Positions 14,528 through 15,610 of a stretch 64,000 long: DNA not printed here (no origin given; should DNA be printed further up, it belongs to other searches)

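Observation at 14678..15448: Uncharacterised about 255-aa N-terminal domain fused to the MtdA-like dehydrogenase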

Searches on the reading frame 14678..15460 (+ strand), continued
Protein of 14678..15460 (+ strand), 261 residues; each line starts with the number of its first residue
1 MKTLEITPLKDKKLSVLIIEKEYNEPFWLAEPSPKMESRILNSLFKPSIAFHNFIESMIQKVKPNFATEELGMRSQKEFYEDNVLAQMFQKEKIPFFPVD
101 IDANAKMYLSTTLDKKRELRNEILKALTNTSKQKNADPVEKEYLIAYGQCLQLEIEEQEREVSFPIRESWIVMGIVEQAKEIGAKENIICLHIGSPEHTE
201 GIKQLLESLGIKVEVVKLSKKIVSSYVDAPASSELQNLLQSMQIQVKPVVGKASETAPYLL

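Call 34: find_encoding_contigs(protein=P0158, flank=8000, max_places=2)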
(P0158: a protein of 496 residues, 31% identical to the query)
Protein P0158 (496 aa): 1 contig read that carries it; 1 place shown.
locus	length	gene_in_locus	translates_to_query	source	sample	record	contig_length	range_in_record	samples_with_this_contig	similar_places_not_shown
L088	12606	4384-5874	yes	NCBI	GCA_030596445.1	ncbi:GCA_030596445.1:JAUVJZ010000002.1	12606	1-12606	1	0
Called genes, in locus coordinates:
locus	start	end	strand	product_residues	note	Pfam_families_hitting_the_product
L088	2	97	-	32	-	?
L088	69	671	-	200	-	PF01618:MotA_ExbB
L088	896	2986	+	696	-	PF13529:Peptidase_C39_2, PF02412:TSP_3 (weak)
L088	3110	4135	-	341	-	PF04014:MazE_antitoxin, PF01895:PhoU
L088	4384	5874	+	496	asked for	PF09176:Mpt_N, PF01262:AlaDh_PNT_C, PF01488:Shikimate_DH (weak), PF03807:F420_oxidored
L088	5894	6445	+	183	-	-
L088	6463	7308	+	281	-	PF10418:DHODB_Fe-S_bind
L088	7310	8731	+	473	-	PF14691:Fer4_20, PF00070:Pyr_redox (faint), PF07992:Pyr_redox_2, PF13450:NAD_binding_8 (faint)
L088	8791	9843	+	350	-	PF01208:URO-D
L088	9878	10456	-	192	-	PF08901:DUF1847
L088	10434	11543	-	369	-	PF12838:Fer4_7 (weak), PF13183:Fer4_8, PF13187:Fer4_9 (weak), PF13237:Fer4_10 (weak), PF13484:Fer4_16 (weak), PF13534:Fer4_17 (weak), PF02754:CCG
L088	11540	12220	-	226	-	PF00753:Lactamase_B, PF12706:Lactamase_B_2 (weak)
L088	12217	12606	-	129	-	?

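Call 60: find_encoding_contigs(protein=P0157, flank=6000, max_places=2)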
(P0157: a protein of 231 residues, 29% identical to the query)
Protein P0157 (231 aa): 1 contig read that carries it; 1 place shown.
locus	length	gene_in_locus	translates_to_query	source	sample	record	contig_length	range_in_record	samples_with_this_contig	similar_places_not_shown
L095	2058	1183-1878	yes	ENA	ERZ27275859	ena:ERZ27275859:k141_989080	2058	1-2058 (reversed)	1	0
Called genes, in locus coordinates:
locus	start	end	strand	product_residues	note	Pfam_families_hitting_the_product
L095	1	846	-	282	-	?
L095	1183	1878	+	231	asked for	-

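Call 61: find_encoding_contigs(protein=P0150, flank=6000, max_places=2)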
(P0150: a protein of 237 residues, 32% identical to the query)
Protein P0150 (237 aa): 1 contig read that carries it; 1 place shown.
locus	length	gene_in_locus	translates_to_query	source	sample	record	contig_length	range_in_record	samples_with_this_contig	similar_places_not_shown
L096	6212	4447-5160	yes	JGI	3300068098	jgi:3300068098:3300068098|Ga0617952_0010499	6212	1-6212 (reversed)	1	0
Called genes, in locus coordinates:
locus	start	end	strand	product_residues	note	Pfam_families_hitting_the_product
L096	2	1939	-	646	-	?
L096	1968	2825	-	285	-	PF02598:Methyltrn_RNA_3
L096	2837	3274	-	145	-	PF01951:Archease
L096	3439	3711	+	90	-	PF12802:MarR_2 (faint), PF09339:HTH_IclR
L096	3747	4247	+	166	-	PF02830:V4R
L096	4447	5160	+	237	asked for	-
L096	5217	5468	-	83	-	-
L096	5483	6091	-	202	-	PF06197:DUF998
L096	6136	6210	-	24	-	?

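Call 62: find_encoding_contigs(protein=P0151, flank=6000, max_places=2)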
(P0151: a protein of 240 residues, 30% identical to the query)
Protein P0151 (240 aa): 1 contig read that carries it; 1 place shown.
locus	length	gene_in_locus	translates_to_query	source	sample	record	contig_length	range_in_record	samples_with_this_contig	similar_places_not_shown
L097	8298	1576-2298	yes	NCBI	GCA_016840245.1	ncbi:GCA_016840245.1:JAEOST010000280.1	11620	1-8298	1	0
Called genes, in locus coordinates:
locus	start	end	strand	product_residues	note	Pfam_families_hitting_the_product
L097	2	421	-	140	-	?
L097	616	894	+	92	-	PF08100:Dimerisation (weak), PF09339:HTH_IclR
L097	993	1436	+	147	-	PF02830:V4R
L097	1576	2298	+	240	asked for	-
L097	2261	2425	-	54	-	-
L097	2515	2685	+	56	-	-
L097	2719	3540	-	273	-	PF23023:Anti-Pycsar_Apyc1, PF00753:Lactamase_B, PF12706:Lactamase_B_2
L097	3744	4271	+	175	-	PF25160:LdpA_Fe-S-bd (weak), PF13183:Fer4_8, PF13187:Fer4_9, PF13237:Fer4_10 (faint), PF13534:Fer4_17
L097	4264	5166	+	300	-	PF02754:CCG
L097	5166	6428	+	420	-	PF00070:Pyr_redox (weak), PF01266:DAO (weak), PF07992:Pyr_redox_2 (faint), PF12831:FAD_oxidored (weak), PF13450:NAD_binding_8 (weak), PF12838:Fer4_7 (faint), PF13187:Fer4_9, PF00037:Fer4 (weak)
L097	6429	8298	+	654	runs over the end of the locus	PF07992:Pyr_redox_2, PF00037:Fer4 (weak), PF12838:Fer4_7 (weak), PF13237:Fer4_10, PF13484:Fer4_16 (faint), PF14697:Fer4_21 (weak), PF00037:Fer4 (weak), PF02662:FlpD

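Call 63: search_protein_families(library=pfam, proteins=[L085:7370-7981:+, L088:5894-6442:+, L085:8713-9630:+, L088:6463-7305:+, L088:7310-8728:+, L088:8791-9840:+], max_evalue=0.05)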
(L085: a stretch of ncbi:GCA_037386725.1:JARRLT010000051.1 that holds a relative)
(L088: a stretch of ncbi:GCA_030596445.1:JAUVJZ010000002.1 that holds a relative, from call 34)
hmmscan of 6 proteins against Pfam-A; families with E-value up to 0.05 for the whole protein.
L085:7370-7981:+ (204 aa): 1 family
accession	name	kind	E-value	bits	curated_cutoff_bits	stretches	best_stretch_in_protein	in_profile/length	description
PF16478.10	DUF5055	-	0.028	15.1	25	0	146-189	38-80/105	Domain of unknown function (DUF5055)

L088:5894-6442:+ (183 aa): 0 families

L085:8713-9630:+ (306 aa): 8 families
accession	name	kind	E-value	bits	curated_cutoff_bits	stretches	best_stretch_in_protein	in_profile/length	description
PF09176.16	Mpt_N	-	1.5e-25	89.6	27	1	32-109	1-80/81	Methylene-tetrahydromethanopterin dehydrogenase, N-terminal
PF02826.25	2-Hacid_dh_C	-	4.3e-05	23.4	25.1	1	114-179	13-77/178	D-isomer specific 2-hydroxyacid dehydrogenase, NAD binding domain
PF01262.27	AlaDh_PNT_C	-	0.00039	20.3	23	1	138-267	28-150/214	Alanine dehydrogenase/PNT, C-terminal domain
PF07992.20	Pyr_redox_2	-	0.00061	19.7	26.1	1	127-174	130-178/291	Pyridine nucleotide-disulphide oxidoreductase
PF16912.11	Glu_dehyd_C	-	0.0022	18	34.9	1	118-231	11-123/211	Glucose dehydrogenase C-terminus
PF01488.26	Shikimate_DH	-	0.0032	18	24.3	1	130-246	4-112/138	Shikimate / quinate 5-dehydrogenase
PF12831.13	FAD_oxidored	-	0.0084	15.9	27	1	141-169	2-30/416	FAD dependent oxidoreductase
PF00070.33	Pyr_redox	-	0.027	15.4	22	0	140-174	1-35/82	Pyridine nucleotide-disulphide oxidoreductase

L088:6463-7305:+ (281 aa): 3 families
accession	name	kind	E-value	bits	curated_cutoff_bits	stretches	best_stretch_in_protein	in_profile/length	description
PF10418.14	DHODB_Fe-S_bind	-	6.8e-13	48.5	23.9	1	216-252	1-40/41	Iron-sulfur cluster binding domain of dihydroorotate dehydrogenase B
PF00175.26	NAD_binding_1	-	0.00013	23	22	1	108-201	2-108/109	Oxidoreductase NAD-binding domain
PF06003.18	SMN_Tudor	-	0.034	14.6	22.7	0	42-71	13-42/58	Survival motor neuron protein (SMN), Tudor domain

L088:7310-8728:+ (473 aa): 10 families
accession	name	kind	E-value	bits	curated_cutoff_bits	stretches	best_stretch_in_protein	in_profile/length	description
PF14691.11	Fer4_20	-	3.9e-41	139.8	25.8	1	25-139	1-112/113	Dihydroprymidine dehydrogenase domain II, 4Fe-4S cluster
PF07992.20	Pyr_redox_2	-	2.7e-36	125.9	26.1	1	151-457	1-291/291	Pyridine nucleotide-disulphide oxidoreductase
PF00070.33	Pyr_redox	-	9.1e-09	36.2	22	2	291-363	1-76/82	Pyridine nucleotide-disulphide oxidoreductase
PF13450.12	NAD_binding_8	-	2.4e-05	25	21.9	1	155-187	1-33/68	NAD(P)-binding Rossmann-like domain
PF13738.12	Pyr_redox_3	-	0.00016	21.5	30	0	238-325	127-199/305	Pyridine nucleotide-disulphide oxidoreductase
PF00743.25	FMO-like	-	0.0011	17.9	22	0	236-311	139-205/532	Flavin-binding monooxygenase-like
PF01262.27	AlaDh_PNT_C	-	0.0033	17.3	23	0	291-314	30-53/214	Alanine dehydrogenase/PNT, C-terminal domain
PF01494.25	FAD_binding_3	-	0.0095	15.6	22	1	152-184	3-35/349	FAD binding domain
PF13241.12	NAD_binding_7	-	0.031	15.3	22.1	0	289-316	7-34/104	Putative NAD(P)-binding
PF03486.20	HI0933_like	-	0.049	13.5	50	0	152-186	2-36/244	HI0933-like protein Rossmann domain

L088:8791-9840:+ (350 aa): 1 family
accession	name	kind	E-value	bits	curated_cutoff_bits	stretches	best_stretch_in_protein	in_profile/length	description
PF01208.23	URO-D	-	1.4e-78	264.8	23.9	1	7-341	2-346/346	Uroporphyrinogen decarboxylase (URO-D)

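Call 86: find_homologous_proteins(query=P0152, max_evalue=0.001)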
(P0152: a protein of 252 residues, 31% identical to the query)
Query P0152 (252 aa): 144 proteins with E <= 0.001 among 1454 candidates; the best 120 are listed.
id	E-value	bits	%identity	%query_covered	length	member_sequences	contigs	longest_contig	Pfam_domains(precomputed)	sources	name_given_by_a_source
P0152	1.9e-158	543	100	100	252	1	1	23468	-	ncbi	ncbi:MAG: hypothetical protein P8Y70_05040 [Candidatus Lokiarchaeota archaeon]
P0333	3.2e-88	313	58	93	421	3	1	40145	PF09176.17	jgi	jgi:hypothetical protein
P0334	1.1e-78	282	57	90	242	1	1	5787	-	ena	-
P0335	1.6e-78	282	58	90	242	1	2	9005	-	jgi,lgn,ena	-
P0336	4.3e-78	280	56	89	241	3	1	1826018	-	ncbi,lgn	-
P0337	7.2e-78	279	56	81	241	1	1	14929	-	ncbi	ncbi:MAG: hypothetical protein ACFFAO_01385 [Candidatus Hermodarchaeota archaeon]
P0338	3.8e-77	277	57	89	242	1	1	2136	-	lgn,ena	-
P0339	4.5e-77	277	55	90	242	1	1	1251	-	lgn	-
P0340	7.6e-77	276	55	83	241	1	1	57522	-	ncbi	ncbi:MAG: hypothetical protein ACTSV5_05080 [Promethearchaeota archaeon]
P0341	1.7e-76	275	55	90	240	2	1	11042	-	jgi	-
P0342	2.5e-76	274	55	91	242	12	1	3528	-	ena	-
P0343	1.1e-75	272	53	92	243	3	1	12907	-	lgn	-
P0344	1.4e-75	272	54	90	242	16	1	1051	-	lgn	-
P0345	5.5e-75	270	54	89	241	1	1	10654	-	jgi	jgi:hypothetical protein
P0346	9.1e-75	269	55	83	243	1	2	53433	-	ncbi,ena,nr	ncbi:MAG: hypothetical protein KGD72_01880 [Candidatus Lokiarchaeota archaeon]|nr:hypothetical prote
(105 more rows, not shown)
